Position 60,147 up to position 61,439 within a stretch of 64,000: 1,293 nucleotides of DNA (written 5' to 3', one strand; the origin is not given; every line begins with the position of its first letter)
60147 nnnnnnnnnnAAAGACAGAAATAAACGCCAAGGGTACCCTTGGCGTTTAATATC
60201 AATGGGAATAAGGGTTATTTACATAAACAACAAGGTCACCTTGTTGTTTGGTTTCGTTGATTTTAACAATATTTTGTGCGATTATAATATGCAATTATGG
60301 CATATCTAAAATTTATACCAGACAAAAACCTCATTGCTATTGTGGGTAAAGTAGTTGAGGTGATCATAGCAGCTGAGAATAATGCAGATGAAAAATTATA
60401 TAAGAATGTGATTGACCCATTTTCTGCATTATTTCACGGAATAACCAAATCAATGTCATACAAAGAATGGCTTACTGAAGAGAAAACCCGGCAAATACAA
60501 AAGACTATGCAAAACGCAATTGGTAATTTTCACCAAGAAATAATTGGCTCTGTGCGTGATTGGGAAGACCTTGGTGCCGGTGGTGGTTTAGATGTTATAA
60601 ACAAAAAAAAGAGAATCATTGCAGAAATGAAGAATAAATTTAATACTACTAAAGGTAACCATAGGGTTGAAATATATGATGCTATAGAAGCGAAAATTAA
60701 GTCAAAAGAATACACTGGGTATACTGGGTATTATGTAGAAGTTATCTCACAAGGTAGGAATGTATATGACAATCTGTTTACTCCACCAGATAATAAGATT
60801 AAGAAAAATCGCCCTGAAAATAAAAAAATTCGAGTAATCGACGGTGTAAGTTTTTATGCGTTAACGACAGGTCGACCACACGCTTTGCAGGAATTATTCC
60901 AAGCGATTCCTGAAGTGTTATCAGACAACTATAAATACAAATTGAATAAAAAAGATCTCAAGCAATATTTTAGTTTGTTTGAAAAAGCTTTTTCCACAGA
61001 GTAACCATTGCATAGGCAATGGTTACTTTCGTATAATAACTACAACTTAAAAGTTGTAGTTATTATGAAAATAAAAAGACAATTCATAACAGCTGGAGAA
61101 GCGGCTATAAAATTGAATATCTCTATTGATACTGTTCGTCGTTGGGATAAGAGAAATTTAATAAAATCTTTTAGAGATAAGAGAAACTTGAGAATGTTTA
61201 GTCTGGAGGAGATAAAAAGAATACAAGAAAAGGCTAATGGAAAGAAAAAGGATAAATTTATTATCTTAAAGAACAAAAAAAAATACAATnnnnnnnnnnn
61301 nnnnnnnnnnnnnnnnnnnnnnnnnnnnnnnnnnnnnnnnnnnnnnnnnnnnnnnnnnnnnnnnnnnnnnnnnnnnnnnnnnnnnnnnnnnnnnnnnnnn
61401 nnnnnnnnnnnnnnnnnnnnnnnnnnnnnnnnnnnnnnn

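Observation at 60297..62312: Type II R-M cassette with HTH-bearing m5C methyltransferase and two perfect palindromes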

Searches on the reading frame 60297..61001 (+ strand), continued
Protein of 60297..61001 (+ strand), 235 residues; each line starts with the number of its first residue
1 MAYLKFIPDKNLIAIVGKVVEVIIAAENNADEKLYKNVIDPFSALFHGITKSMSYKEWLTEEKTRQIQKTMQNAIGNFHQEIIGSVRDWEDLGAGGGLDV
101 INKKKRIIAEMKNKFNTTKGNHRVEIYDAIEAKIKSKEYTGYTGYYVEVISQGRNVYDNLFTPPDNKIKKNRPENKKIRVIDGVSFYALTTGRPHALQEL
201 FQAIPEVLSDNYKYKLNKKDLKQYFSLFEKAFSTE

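Call 36: search_solved_structures(query=window:60297-61001:+, max_evalue=1)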
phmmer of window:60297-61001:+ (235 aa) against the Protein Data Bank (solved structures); distinct sequences matched with E-value up to 1: 1.
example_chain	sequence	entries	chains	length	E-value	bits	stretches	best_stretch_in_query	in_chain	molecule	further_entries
1yvw_A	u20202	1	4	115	0.28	13.9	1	9-65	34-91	Phosphoribosyl-ATP pyrophosphatase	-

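Call 42: get_annotated_region(hit=H1, flank=2500)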
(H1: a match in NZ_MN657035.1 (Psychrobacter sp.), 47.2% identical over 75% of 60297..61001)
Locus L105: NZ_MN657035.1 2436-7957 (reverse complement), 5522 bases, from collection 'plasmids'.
description: Psychrobacter sp. strain ANT_P15 plasmid pA15P1, complete sequence
organism: Psychrobacter sp. (NCBI taxid 56811)
taxonomy: Bacteria; Pseudomonadota; Gammaproteobacteria; Moraxellales; Moraxellaceae; Psychrobacter; Psychrobacter sp.
host: -; source: -; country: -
typing (MOB-suite, as given by PLSDB): mobilizable; relaxase MOBP
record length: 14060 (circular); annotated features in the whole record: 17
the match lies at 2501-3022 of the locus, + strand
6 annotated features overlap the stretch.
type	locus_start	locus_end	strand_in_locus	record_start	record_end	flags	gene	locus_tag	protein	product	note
CDS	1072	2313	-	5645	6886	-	-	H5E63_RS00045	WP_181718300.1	DNA cytosine methyltransferase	-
CDS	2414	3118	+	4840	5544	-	-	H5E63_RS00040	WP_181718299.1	Eco47II family restriction endonuclease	GO:0009307 - DNA restriction-modification system [Evidence IEA]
CDS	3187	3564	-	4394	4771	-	-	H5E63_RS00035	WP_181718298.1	hypothetical protein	-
CDS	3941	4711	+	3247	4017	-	-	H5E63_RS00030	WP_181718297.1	hypothetical protein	-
CDS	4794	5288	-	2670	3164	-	-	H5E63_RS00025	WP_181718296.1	hypothetical protein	-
CDS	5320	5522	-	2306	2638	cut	-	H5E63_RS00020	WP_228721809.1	hypothetical protein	-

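Call 43: get_annotated_region(hit=H2, flank=2500)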
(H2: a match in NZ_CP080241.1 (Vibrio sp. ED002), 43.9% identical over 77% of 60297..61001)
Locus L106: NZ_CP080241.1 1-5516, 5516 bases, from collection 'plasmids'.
description: Vibrio sp. ED002 plasmid p1-ED002, complete sequence
organism: Vibrio sp. ED002 (NCBI taxid 2785123)
taxonomy: Bacteria; Pseudomonadota; Gammaproteobacteria; Vibrionales; Vibrionaceae; Vibrio; Vibrio sp. ED002
host: -; source: whole organism,kelp frond; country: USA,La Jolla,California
typing (MOB-suite, as given by PLSDB): non-mobilizable; replicon rep_cluster_1874
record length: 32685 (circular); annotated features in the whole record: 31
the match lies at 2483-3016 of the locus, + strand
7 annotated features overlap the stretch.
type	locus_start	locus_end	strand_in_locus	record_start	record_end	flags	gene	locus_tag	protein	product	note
CDS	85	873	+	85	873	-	-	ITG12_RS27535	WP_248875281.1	TdeIII family type II restriction endonuclease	GO:0009307 - DNA restriction-modification system [Evidence IEA]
CDS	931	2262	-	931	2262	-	-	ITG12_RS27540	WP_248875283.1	DNA cytosine methyltransferase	-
CDS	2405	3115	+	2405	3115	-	-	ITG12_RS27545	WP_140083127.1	Eco47II family restriction endonuclease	GO:0009307 - DNA restriction-modification system [Evidence IEA]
CDS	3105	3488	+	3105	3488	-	-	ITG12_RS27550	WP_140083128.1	MazG nucleotide pyrophosphohydrolase domain-containing protein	-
CDS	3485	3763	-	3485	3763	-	-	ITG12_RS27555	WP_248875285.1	helix-turn-helix domain-containing protein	-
CDS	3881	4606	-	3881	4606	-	-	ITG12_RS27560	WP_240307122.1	DUF3581 domain-containing protein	-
CDS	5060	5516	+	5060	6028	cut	-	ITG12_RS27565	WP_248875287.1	LPD25 domain-containing protein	-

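Call 68: search_protein_families(library=ncbifam, proteins=[window:60297-61001:+], max_evalue=0.001)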
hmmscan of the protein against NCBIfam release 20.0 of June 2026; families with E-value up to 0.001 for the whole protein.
window:60297-61001:+ (235 aa): 0 families

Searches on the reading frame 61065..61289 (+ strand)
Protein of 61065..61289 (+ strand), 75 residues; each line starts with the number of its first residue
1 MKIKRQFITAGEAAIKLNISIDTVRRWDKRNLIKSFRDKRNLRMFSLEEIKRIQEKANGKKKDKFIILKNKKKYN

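Call 34: search_protein_representatives(protein=window:61065-61289:+)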
Query: 75 residues. Proteins with E-value up to 0.001 (for the whole library): 584; up to 1e-10: 41; up to 1e-30: 1. The best 150 are listed.
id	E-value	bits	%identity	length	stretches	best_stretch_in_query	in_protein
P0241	1.9e-44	163.8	39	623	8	8-55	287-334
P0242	1.0e-23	98.4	38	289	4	5-54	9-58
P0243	2.9e-21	90.7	67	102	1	1-73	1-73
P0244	3.4e-17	77.8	57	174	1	1-75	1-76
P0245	5.2e-17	77.2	70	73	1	1-57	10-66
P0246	6.0e-16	73.9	39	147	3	5-59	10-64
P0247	9.1e-16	73.3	40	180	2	5-61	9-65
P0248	2.8e-15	71.8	40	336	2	5-55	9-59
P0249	1.3e-14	69.7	29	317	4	16-66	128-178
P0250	1.5e-14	69.5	42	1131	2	4-57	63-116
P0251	2.1e-14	69.0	40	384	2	4-53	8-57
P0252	1.1e-13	66.7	42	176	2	10-56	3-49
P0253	1.9e-13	66.0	44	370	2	4-54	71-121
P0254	2.0e-13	65.9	46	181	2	5-56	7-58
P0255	2.1e-13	65.9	43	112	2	5-61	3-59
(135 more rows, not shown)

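Call 35: search_solved_structures(query=window:61065-61289:+, max_evalue=1, show_alignments=3)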
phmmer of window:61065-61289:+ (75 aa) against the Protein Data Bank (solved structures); distinct sequences matched with E-value up to 1: 6.
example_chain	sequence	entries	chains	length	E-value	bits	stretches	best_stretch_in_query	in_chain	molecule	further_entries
7tea_B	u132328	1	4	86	0.16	15.7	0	22-57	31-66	Glutamine synthetase repressor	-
6hlk_A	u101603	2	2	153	0.18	15.5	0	4-39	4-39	Redirecting phage packaging protein C (RppC)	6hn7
4ua1_A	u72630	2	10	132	0.3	14.8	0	10-53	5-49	Regulatory protein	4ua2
5i41_B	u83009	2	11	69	0.66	13.8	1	13-54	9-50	Chromosome-anchoring protein RacA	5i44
5e01_A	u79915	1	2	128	0.84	13.4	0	9-50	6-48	Uncharacterized HTH-type transcriptional regulator HI_0186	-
5d8c_A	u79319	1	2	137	1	13.2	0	9-50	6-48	MerR family regulator protein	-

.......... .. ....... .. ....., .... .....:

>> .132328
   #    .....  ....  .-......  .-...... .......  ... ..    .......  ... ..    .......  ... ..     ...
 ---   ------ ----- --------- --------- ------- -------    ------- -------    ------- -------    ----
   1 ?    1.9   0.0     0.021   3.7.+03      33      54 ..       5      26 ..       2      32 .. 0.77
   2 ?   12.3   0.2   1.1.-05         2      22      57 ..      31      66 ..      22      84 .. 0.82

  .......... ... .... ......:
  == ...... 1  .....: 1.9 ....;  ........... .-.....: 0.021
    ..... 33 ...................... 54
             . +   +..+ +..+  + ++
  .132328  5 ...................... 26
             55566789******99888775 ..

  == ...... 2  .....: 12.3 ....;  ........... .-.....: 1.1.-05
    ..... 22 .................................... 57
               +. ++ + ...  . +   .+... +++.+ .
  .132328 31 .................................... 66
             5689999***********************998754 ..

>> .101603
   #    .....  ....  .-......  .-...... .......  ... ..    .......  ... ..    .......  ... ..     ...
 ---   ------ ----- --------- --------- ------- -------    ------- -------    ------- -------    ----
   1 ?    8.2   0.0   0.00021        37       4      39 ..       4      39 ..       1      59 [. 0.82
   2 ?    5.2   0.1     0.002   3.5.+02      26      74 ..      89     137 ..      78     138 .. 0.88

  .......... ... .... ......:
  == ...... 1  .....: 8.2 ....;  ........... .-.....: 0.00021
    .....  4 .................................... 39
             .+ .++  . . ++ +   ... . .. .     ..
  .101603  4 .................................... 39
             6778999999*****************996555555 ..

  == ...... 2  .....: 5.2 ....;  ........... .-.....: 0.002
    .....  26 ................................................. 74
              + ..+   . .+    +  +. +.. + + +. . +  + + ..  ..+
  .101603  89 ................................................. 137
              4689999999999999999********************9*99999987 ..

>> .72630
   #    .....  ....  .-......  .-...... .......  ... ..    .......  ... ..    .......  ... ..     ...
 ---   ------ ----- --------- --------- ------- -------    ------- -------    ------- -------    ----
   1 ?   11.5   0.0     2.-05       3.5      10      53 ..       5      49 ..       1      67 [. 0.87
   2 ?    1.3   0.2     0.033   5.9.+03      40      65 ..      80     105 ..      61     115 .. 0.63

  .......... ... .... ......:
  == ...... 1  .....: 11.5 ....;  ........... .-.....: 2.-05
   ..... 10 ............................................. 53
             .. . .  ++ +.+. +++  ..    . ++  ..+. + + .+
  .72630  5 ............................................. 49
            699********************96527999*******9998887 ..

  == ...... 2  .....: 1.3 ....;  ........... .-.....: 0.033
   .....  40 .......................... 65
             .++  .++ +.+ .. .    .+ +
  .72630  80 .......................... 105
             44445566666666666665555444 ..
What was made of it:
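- Tried and rejected: Nothing significant for the N-domain (best E 0.16) or for R (calls 35, 36).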

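Call 54: predict_structure(protein=window:61065-61259:+)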
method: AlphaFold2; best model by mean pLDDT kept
length: 65 residues; sequences in the alignment: 1
mean_pLDDT: 68.0   pTM: 0.46
mean pLDDT of the five models: 68.0, 66.8, 63.6, 60.2, 59.0
residues with pLDDT >= 90: 0; 70-90: 35; 50-70: 22; < 50: 8
segments of 3 or more residues with pLDDT < 50: none
pLDDT, mean of each block of 10 residues (from residue 1): 63 81 78 54 66 74 52
secondary structure, 60 per line:
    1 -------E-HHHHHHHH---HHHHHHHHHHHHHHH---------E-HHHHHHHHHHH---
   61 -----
elements in order: H10-17 H21-35 H47-57

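Call 56: fold_search(model_id=the predicted structure, library=pdb)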
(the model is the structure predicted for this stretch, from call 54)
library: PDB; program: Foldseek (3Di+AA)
matches with E <= 10: 118; with E <= 0.001: 0
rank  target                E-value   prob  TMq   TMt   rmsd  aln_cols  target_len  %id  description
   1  5i44_B                1.5e-01  0.97  0.56  0.54   3.7        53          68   23  Structure of RacA-DNA complex; P21 form (released 2016-05-04)
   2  5c8e_F                4.3e-01  0.63  0.50  0.15   4.4        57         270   21  Crystal structure of Thermus thermophilus CarH bound to adenosylcobalamin and a 26-bp DNA segment (released 2015-09-30)
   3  5i41                  4.9e-01  0.75  0.55  0.53   4.3        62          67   22  Structure of the apo RacA DNA binding domain (released 2016-05-04)
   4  8csh_A                5.2e-01  0.87  0.57  0.68   3.7        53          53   28  Structure of the DNA binding domain of pSK1 Par partition protein bound to centromere DNA (released 2022-08-10)
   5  5i44_I                5.2e-01  0.63  0.51  0.51   4.6        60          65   25  Structure of RacA-DNA complex; P21 form (released 2016-05-04)
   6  5i44_A                5.6e-01  0.75  0.54  0.53   3.8        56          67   23  Structure of RacA-DNA complex; P21 form (released 2016-05-04)
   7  5i44_K                6.8e-01  0.72  0.57  0.57   3.9        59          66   22  Structure of RacA-DNA complex; P21 form (released 2016-05-04)
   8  6jni_C                1.1e+00  0.66  0.58  0.32   3.9        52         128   21  Crystal structure of the transcriptional regulator CadR from P. putida in complex with Zinc(II) and DNA (released 2019-09-25)
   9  5c8d_H                1.1e+00  0.54  0.54  0.15   5.1        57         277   18  Crystal structure of full-length Thermus thermophilus CarH bound to adenosylcobalamin (dark state) (released 2015-09-30)
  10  5d90_C                1.2e+00  0.47  0.55  0.30   4.2        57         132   30  Crystal structure of HiNmlR, a MerR family regulator lacking the sensor domain, bound to promoter DNA (released 2016-06-29)
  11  5i44_H                1.3e+00  0.69  0.59  0.59   3.4        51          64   24  Structure of RacA-DNA complex; P21 form (released 2016-05-04)
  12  5d90_B                1.3e+00  0.44  0.53  0.31   4.2        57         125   30  Crystal structure of HiNmlR, a MerR family regulator lacking the sensor domain, bound to promoter DNA (released 2016-06-29)
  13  6jni_E                1.6e+00  0.57  0.58  0.30   4.0        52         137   21  Crystal structure of the transcriptional regulator CadR from P. putida in complex with Zinc(II) and DNA (released 2019-09-25)
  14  6jgx_A                1.6e+00  0.54  0.57  0.28   4.0        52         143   21  Crystal structure of the transcriptional regulator CadR from P. putida in complex with Cadmium(II) and DNA (released 2019-09-25)
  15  5c8d_E                1.6e+00  0.44  0.53  0.14   4.1        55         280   20  Crystal structure of full-length Thermus thermophilus CarH bound to adenosylcobalamin (dark state) (released 2015-09-30)
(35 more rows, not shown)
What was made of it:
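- On SsoII-like regulatory methyltransferases: Structural neighbours are MerR-type (call 56).
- Its nearest folds are RacA, CarH, CadR and GlnR (call 56).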
